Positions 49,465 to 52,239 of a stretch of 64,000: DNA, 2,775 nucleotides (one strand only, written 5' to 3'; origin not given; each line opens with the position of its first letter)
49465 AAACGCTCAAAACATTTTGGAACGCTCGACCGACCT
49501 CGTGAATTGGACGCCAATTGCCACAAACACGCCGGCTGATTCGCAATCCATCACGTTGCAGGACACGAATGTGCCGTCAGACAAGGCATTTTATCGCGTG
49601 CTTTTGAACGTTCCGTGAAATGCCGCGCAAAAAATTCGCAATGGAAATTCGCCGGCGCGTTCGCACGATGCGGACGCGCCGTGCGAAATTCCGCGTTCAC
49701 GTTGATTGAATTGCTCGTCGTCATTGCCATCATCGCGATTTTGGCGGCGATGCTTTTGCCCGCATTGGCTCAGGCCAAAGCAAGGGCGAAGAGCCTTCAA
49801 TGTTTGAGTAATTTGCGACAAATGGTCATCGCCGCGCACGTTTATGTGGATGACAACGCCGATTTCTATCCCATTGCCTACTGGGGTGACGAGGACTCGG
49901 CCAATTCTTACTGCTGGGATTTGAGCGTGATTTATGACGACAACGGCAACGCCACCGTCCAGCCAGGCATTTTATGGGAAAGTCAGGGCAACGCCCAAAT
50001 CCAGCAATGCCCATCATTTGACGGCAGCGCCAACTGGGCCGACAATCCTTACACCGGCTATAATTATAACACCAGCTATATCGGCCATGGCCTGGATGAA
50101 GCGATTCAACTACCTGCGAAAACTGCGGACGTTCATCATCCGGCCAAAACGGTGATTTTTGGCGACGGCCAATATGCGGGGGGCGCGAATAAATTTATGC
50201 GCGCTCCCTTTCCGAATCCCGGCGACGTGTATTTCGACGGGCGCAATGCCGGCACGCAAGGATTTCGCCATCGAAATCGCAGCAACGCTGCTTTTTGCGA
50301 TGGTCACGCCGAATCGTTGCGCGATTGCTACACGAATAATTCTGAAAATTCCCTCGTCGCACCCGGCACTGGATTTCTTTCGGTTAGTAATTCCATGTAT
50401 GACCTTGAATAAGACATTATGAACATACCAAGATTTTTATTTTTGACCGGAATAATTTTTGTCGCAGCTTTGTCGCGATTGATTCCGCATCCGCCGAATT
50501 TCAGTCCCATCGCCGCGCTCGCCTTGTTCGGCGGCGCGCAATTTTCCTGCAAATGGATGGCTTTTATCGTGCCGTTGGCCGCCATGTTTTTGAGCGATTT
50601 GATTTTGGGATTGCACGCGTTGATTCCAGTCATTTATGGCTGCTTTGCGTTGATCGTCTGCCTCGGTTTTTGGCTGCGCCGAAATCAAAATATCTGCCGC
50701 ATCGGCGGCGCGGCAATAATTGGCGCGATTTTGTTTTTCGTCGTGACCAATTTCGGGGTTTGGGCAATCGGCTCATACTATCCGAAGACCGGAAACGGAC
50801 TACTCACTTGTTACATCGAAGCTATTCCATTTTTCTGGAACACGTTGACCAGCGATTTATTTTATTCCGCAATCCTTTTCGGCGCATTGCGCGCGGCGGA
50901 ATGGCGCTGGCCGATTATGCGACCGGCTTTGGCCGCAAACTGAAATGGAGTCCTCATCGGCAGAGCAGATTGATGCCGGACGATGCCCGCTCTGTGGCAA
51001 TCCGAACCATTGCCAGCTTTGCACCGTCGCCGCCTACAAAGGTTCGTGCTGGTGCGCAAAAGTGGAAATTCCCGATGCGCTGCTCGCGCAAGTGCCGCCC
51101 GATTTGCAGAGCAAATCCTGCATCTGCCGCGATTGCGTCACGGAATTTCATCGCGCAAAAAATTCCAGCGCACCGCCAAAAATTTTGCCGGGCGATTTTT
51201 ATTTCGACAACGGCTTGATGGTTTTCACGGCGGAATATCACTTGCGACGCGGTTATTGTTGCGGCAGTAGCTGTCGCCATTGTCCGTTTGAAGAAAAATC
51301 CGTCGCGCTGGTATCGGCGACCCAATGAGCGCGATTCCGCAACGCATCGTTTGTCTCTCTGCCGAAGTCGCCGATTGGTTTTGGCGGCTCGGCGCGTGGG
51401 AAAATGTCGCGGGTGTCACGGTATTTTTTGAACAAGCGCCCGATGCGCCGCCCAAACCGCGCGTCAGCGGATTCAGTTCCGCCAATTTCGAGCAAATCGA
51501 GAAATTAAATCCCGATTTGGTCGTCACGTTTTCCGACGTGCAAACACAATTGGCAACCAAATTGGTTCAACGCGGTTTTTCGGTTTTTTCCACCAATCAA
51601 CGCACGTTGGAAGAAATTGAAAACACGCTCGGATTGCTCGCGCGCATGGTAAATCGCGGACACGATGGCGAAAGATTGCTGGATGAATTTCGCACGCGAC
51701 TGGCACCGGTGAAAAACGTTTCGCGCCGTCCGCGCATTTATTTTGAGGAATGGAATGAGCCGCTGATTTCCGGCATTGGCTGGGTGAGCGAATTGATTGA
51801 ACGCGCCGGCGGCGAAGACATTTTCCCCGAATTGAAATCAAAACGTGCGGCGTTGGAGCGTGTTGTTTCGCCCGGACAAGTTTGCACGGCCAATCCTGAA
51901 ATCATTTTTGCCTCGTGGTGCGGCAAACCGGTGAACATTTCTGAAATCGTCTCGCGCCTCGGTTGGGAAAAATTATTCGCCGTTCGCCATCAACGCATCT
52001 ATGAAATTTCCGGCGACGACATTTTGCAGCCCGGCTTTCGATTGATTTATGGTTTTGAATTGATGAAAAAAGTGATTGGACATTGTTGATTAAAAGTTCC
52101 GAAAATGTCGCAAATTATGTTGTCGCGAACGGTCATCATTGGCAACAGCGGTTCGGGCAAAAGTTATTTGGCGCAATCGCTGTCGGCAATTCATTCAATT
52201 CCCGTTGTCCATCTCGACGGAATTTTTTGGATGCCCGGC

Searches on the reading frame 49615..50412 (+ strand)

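Call 68: search_protein_families(library=ncbifam, proteins=[window:49615-50412:+], max_evalue=0.00001)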
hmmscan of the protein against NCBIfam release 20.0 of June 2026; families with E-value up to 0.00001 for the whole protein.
window:49615-50412:+ (265 aa): 6 families
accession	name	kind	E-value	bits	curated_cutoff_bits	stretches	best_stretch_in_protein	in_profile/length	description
NF041775.1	typeIV_PilA_Myxo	equivalog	1.2e-09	38.5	400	1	23-81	8-66/214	type IV pilin protein PilA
TIGR01710.1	typeII_sec_gspG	equivalog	2.7e-07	30.7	88.85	1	27-84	2-59/134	type II secretion system major pseudopilin GspG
NF041013.1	T4P_ComGE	equivalog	7.4e-07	29.2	49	1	25-66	3-45/83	competence type IV pilus minor pilin ComGE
TIGR02532.1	IV_pilin_GFxxxE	domain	1.3e-06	28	16.3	1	26-48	2-24/24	prepilin-type N-terminal cleavage/methylation domain-containing protein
NF040999.1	pilin_ComGC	equivalog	2.1e-06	27.8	75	1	26-63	2-39/84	competence type IV pilus major pilin ComGC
NF007862.0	PRK10574.1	equivalog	4.2e-06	26.9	138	1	25-54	4-33/145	prepilin peptidase-dependent pilin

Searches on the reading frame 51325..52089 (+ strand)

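Call 68: search_protein_families(library=ncbifam, proteins=[window:51325-52089:+], max_evalue=0.00001)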
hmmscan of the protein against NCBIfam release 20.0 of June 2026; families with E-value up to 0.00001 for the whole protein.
window:51325-52089:+ (254 aa): 4 families
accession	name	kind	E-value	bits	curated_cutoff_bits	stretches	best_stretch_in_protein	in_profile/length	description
TIGR04281.1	peripla_PGF_1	equivalog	3.1e-19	69.3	325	1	4-248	20-261/330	PGF-CTERM-anchored ABC transporter substrate-binding protein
TIGR03659.1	IsdE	equivalog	2.7e-11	43.2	298.65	1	47-228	79-267/292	heme ABC transporter substrate-binding protein IsdE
NF002894.0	PRK03379.1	equivalog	6e-09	35.4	234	1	6-208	24-224/266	vitamin B12 ABC transporter substrate-binding protein BtuF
NF038402.1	TroA_like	subfamily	2.1e-06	27.5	30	0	26-169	19-162/219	helical backbone metal receptor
